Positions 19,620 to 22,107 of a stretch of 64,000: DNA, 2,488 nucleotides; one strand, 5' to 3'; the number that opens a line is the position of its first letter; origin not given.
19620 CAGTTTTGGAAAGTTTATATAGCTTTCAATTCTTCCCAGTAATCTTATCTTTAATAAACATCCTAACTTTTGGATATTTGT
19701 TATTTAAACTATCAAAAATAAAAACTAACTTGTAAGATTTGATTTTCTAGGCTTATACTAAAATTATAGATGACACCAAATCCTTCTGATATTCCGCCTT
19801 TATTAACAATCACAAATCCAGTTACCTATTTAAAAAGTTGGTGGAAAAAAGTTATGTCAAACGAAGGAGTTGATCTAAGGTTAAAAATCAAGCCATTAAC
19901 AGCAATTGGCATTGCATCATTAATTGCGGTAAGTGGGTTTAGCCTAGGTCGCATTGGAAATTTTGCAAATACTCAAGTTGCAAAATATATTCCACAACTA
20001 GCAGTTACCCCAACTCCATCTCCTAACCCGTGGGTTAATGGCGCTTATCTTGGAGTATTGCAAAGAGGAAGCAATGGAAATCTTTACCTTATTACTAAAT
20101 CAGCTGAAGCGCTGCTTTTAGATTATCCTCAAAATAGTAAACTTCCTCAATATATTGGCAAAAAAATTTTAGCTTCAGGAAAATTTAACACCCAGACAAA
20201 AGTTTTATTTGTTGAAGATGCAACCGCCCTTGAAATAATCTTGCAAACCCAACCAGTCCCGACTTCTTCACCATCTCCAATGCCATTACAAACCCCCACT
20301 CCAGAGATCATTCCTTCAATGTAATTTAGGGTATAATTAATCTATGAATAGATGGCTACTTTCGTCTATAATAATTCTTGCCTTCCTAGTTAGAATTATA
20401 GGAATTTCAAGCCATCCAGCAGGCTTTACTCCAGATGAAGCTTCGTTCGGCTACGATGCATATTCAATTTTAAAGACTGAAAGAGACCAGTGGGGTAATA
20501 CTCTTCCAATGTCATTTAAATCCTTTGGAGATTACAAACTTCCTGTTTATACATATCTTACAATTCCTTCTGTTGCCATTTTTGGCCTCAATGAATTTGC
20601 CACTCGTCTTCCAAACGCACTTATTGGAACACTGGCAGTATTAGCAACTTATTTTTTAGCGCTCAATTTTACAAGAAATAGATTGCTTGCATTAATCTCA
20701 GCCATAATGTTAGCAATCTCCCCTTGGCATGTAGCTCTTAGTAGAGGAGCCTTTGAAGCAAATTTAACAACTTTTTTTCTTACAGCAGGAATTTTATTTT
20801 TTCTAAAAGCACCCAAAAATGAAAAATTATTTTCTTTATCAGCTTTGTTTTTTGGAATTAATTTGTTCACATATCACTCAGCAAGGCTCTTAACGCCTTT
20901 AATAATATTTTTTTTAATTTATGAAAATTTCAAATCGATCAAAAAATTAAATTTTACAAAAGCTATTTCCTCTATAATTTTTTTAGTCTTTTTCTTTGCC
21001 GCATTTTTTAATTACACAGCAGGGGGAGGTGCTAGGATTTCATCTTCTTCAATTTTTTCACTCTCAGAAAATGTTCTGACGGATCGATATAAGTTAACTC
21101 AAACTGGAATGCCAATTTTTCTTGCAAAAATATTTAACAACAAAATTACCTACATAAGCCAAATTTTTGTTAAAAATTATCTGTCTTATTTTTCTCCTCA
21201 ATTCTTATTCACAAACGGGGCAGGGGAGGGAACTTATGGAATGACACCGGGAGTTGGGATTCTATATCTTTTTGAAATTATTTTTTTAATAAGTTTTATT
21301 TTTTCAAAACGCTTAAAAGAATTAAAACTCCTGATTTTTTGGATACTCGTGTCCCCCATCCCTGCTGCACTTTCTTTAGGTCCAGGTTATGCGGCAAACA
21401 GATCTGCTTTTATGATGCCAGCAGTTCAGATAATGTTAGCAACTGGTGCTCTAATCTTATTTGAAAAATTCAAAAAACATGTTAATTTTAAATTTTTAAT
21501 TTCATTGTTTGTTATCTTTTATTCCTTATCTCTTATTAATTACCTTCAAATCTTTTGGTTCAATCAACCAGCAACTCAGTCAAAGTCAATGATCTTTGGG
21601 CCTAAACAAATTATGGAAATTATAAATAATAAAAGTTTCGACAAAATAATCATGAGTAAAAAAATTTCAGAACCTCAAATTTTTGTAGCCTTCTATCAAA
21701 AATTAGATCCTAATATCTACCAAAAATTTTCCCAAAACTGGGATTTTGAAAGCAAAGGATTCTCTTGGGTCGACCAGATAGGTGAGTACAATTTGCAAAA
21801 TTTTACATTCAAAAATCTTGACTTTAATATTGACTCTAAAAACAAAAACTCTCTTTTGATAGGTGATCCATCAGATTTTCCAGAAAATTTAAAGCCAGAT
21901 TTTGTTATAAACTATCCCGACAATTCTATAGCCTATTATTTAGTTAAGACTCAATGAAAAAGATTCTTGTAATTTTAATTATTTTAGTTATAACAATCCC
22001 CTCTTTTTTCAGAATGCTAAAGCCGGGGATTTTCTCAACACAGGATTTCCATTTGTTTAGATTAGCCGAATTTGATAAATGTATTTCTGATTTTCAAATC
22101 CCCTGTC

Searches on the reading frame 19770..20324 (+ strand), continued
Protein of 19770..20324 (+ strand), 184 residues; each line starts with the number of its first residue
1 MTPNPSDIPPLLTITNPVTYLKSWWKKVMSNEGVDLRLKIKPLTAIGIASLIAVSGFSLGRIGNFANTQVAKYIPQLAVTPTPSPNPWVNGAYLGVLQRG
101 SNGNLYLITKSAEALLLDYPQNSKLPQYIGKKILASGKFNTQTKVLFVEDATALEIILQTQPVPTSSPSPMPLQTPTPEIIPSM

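Call 33: find_related_loci(query=A1, collection=metagenome_contigs, flank=10000)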
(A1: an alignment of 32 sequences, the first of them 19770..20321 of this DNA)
Query A1 (184 aa) in metagenome_contigs; peptide patterns used: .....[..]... (x = any residue, [..] = any of these).
527 stretches matched a pattern; 70 encode a relative of the query (tblastn E <= 1e-3); 70 distinct loci.
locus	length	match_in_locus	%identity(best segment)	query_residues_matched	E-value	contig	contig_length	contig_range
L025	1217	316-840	50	6-181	7e-53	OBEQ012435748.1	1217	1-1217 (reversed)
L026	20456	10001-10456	50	7-159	2e-48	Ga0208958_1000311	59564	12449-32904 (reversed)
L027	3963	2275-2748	47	2-160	3e-46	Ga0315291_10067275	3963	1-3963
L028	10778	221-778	46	9-180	1e-45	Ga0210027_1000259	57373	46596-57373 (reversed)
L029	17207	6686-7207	46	9-179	1e-45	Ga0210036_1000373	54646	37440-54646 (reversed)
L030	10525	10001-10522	46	9-179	1e-45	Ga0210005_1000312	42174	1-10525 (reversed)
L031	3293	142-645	48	9-176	2e-45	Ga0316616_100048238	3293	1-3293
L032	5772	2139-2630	46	6-168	3e-45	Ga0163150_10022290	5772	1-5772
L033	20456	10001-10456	49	9-157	1e-44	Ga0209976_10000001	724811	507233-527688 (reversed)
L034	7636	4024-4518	48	7-173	5e-43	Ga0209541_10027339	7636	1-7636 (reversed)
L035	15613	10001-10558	46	9-180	8e-43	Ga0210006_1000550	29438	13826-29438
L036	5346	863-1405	45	9-177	2e-42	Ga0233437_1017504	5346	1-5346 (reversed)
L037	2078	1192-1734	45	9-177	1e-42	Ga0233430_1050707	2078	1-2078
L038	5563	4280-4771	48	9-169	4e-42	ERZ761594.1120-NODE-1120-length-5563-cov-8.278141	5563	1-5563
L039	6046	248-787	43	9-184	3e-41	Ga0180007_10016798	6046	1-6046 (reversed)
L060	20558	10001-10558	39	9-183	3e-34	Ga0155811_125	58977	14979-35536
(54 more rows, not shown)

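Call 47: search_protein_representatives(alignment_id=A1)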
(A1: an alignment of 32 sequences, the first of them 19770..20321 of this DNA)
Query: 32 sequences, 211 profile positions. Proteins with E-value up to 0.001 (for the whole library): 242; up to 1e-10: 182; up to 1e-30: 84. The best 150 are listed.
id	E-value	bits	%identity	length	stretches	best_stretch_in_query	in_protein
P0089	3.5e-82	291.1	-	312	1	4-202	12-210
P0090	2.4e-75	268.8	-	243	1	14-205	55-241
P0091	1.4e-72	259.7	-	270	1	23-201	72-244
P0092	1.3e-70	253.3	-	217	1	10-197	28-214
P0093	2.1e-69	249.3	-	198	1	23-203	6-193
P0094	2.3e-69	249.2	-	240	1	9-196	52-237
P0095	1.8e-68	246.3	-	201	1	17-190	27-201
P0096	8.7e-68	244.1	-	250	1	19-190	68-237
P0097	1.1e-67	243.8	-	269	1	8-205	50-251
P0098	1.3e-67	243.5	-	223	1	8-207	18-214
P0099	3.9e-67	241.9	-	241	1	17-199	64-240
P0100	5.1e-67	241.6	-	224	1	6-202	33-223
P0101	1.5e-66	240.0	-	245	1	17-190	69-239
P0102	8.8e-66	237.5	-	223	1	16-206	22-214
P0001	4.0e-65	235.4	-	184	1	24-201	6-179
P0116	4.5e-55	202.5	-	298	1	12-200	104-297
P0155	8.9e-34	133.0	-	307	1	7-194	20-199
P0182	2.7e-27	111.8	-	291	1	21-175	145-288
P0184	2.9e-27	111.7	-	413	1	10-172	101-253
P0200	4.4e-24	101.3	-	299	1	8-190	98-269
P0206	1.1e-22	96.8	-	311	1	7-191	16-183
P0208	2.1e-22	95.8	-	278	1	14-172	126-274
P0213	1.4e-20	89.8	-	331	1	11-205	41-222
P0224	5.7e-18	81.3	-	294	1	68-207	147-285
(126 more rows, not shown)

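Call 48: search_protein_families(library=pfam, proteins=[P0089, P0116, P0182, P0208, P0224, P0200, P0213, P0155, P0206, P0184], max_evalue=0.01)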
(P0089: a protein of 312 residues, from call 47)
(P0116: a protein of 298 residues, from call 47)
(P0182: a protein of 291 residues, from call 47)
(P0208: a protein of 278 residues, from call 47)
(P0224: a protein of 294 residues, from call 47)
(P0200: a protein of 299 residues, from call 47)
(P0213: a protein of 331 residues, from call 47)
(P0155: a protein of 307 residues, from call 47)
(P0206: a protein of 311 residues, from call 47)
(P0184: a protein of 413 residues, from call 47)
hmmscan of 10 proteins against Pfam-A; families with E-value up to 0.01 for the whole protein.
P0089 (312 aa): 1 family
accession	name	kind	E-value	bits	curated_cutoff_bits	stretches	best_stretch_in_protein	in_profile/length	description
PF10648.15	Gmad2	-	3e-15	56.7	25.7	1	211-296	2-82/86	Immunoglobulin-like domain of bacterial spore germination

P0116 (298 aa): 0 families

P0182 (291 aa): 0 families

P0208 (278 aa): 1 family
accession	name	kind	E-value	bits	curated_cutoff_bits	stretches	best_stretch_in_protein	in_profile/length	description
PF19135.5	DUF5818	-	0.00068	19.6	27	1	217-274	2-54/57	Protein of unknown function (DUF5818)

P0224 (294 aa): 0 families

P0200 (299 aa): 1 family
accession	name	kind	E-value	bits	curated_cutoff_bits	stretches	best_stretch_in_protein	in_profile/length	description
PF19135.5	DUF5818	-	0.0046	16.9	27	1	192-245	2-51/57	Protein of unknown function (DUF5818)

P0213 (331 aa): 1 family
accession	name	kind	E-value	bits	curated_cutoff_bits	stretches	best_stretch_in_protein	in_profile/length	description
PF05223.17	MecA_N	-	0.0078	16.9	22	0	222-290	3-78/117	NTF2-like N-terminal transpeptidase domain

P0155 (307 aa): 1 family
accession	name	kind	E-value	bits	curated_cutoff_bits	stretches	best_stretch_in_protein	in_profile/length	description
PF19135.5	DUF5818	-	1.9e-05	24.6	27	1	118-175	1-55/57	Protein of unknown function (DUF5818)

P0206 (311 aa): 1 family
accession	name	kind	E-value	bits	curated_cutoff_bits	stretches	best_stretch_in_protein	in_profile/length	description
PF19135.5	DUF5818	-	0.0048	16.9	27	1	111-164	2-51/57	Protein of unknown function (DUF5818)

P0184 (413 aa): 1 family
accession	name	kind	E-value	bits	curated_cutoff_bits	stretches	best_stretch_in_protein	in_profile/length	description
PF19135.5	DUF5818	-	0.00041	20.3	27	1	196-252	2-53/57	Protein of unknown function (DUF5818)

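Call 70: search_protein_families(library=pfam, alignment_id=A3, max_evalue=0.01)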
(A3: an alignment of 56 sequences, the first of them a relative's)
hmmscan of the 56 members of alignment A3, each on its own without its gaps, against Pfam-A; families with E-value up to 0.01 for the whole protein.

A. member 1, P0182 (291 aa): 0 families

B. families by the number of members that match (of 56 scanned): 37 families (the first 25 are shown)
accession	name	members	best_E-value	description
PF19135.5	DUF5818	9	8.8e-06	Protein of unknown function (DUF5818)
PF08279.18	HTH_11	8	4.3e-09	HTH domain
PF13412.12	HTH_24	8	1.5e-08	Winged helix-turn-helix DNA-binding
PF01022.26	HTH_5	7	2.8e-05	Bacterial regulatory protein, arsR family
PF12802.13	MarR_2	6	7.5e-06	MarR family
PF08220.18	HTH_DeoR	6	5.1e-05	DeoR-like helix-turn-helix domain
PF09339.16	HTH_IclR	5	1e-06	IclR helix-turn-helix domain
PF01047.28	MarR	5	7.5e-06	MarR family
PF01978.25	TrmB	5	2.1e-05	Sugar-specific transcriptional regulator TrmB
PF25213.1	HVO_A0261_N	4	0.00012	HVO_A0261 N-terminal domain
PF12840.13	HTH_20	3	5.9e-07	Helix-turn-helix domain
PF13545.12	HTH_Crp_2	3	3.4e-06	Crp-like helix-turn-helix domain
PF13384.12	HTH_23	3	0.00032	Homeodomain-like domain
PF21476.4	PF0610-like_N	2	0.00026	PF0610-like, N-terminal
PF09012.17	FeoC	2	0.001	FeoC like transcriptional regulator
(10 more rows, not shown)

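Call 77: fold_search(model_id=the predicted structure, library=pdb)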
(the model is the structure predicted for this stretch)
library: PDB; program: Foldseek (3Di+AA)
matches with E <= 10: 1150; with E <= 0.001: 0
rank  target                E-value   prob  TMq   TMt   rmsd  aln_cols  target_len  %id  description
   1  7qhs_F                2.3e-03  1.00  0.26  0.10   4.3        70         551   18  S. cerevisiae CMGE nucleating origin DNA melting (released 2022-06-15)
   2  8p5e_F                2.7e-03  1.00  0.25  0.09   3.8        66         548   21  S. cerevisiae nexus-sCMGE after DNA replication initiation (released 2024-05-29)
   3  8p63_F                3.0e-03  1.00  0.25  0.09   3.9        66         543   21  S. cerevisiae consensus-sCMGE on ssDNA after DNA replication initiation (released 2024-05-29)
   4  8kg6_N                4.3e-03  1.00  0.27  0.10   4.1        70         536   20  Yeast replisome in state I (released 2023-12-06)
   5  8ce8_E                6.2e-03  0.99  0.28  0.32  19.2       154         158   10  Cytochrome c maturation complex CcmABCDE (released 2023-09-06)
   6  8k0g_C                1.0e-02  0.95  0.23  0.13  16.2       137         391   14  Cryo-EM structure of human 26S RP (Ed state) bound to K11/K48-branched ubiquitin (Ub) chain composed of four Ub. (released 2025-01-22)
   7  3eiv_D                1.3e-02  0.99  0.26  0.43   7.0        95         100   15  Crystal Structure of Single-stranded DNA-binding protein from Streptomyces coelicolor (released 2009-09-08)
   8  2wfw_B                1.4e-02  0.99  0.24  0.33   3.9        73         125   11  Structure and activity of the N-terminal substrate recognition domains in proteasomal ATPases - The Arc domain structu (released 2009-05-12)
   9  8xgc_9                1.5e-02  1.00  0.27  0.09   4.2        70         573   20  Structure of yeast replisome associated with FACT and histone hexamer, Composite map (released 2024-02-14)
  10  4gop_A                1.5e-02  1.00  0.31  0.51   3.1        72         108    8  Structure and Conformational Change of a Replication Protein A Heterotrimer Bound to ssDNA (released 2012-11-28)
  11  9evt_7                1.5e-02  1.00  0.26  0.14  11.1        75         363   15  Structure of the small subunit of the flowering plant mitoribosome with the maturation factor RsgA (released 2026-03-18)
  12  2wg5_A                1.8e-02  0.96  0.22  0.39  12.9       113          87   12  Proteasome-Activating Nucleotidase (PAN) N-domain (57-134) from Archaeoglobus fulgidus fused to GCN4 (released 2009-04-28)
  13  2oqk                  1.9e-02  1.00  0.25  0.44   3.3        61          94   20  Crystal structure of putative Cryptosporidium parvum translation initiation factor eIF-1A (released 2007-02-13)
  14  8usc_C                2.0e-02  0.90  0.22  0.12  15.2       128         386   11  Nub1/Fat10-processing human 26S proteasome (released 2024-11-06)
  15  8k0g_E                2.1e-02  0.96  0.26  0.14  20.4       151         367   10  Cryo-EM structure of human 26S RP (Ed state) bound to K11/K48-branched ubiquitin (Ub) chain composed of four Ub. (released 2025-01-22)
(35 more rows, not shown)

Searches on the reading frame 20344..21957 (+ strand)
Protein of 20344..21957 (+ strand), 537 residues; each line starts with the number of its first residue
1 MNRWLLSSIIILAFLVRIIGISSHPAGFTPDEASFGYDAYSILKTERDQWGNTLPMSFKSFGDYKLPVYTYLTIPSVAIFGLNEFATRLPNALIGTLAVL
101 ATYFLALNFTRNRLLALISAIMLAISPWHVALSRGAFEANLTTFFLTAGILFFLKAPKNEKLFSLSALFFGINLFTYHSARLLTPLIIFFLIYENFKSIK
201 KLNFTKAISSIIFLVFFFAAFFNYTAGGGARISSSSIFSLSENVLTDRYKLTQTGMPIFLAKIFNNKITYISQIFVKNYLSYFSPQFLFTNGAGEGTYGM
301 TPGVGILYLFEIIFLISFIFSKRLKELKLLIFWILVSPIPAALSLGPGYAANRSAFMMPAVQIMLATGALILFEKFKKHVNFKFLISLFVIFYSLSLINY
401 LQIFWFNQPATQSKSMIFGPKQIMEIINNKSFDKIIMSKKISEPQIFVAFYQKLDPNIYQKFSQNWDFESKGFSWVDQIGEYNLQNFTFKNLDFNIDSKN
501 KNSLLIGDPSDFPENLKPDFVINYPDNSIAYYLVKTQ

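Call 6: search_protein_families(library=pfam, proteins=[window:20344-21957:+], max_evalue=0.01)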
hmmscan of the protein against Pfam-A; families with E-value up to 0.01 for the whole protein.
window:20344-21957:+ (537 aa): 2 families
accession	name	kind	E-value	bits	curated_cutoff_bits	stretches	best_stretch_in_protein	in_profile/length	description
PF02366.24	PMT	-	1.7e-10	41.3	22.7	1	9-200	3-212/245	Dolichyl-phosphate-mannose-protein mannosyltransferase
PF13231.12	PMT_2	-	5.7e-10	40.1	26.1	1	67-217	4-154/160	Dolichyl-phosphate-mannose-protein mannosyltransferase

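Call 42: search_solved_structures(query=window:20344-21954:+, max_evalue=1, show_alignments=2)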
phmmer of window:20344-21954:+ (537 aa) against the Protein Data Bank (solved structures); distinct sequences matched with E-value up to 1: 2.
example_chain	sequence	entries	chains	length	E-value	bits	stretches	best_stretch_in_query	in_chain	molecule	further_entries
5ezm_A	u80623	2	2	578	0.022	17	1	51-142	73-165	4-amino-4-deoxy-L-arabinose transferase or related glycosyltransferases of PMT family | 4-amino-4-deoxy-L-arabinose (L-Ara4N) transferase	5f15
7ep9_G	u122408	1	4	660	0.16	14.1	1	453-502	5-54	S9 family peptidase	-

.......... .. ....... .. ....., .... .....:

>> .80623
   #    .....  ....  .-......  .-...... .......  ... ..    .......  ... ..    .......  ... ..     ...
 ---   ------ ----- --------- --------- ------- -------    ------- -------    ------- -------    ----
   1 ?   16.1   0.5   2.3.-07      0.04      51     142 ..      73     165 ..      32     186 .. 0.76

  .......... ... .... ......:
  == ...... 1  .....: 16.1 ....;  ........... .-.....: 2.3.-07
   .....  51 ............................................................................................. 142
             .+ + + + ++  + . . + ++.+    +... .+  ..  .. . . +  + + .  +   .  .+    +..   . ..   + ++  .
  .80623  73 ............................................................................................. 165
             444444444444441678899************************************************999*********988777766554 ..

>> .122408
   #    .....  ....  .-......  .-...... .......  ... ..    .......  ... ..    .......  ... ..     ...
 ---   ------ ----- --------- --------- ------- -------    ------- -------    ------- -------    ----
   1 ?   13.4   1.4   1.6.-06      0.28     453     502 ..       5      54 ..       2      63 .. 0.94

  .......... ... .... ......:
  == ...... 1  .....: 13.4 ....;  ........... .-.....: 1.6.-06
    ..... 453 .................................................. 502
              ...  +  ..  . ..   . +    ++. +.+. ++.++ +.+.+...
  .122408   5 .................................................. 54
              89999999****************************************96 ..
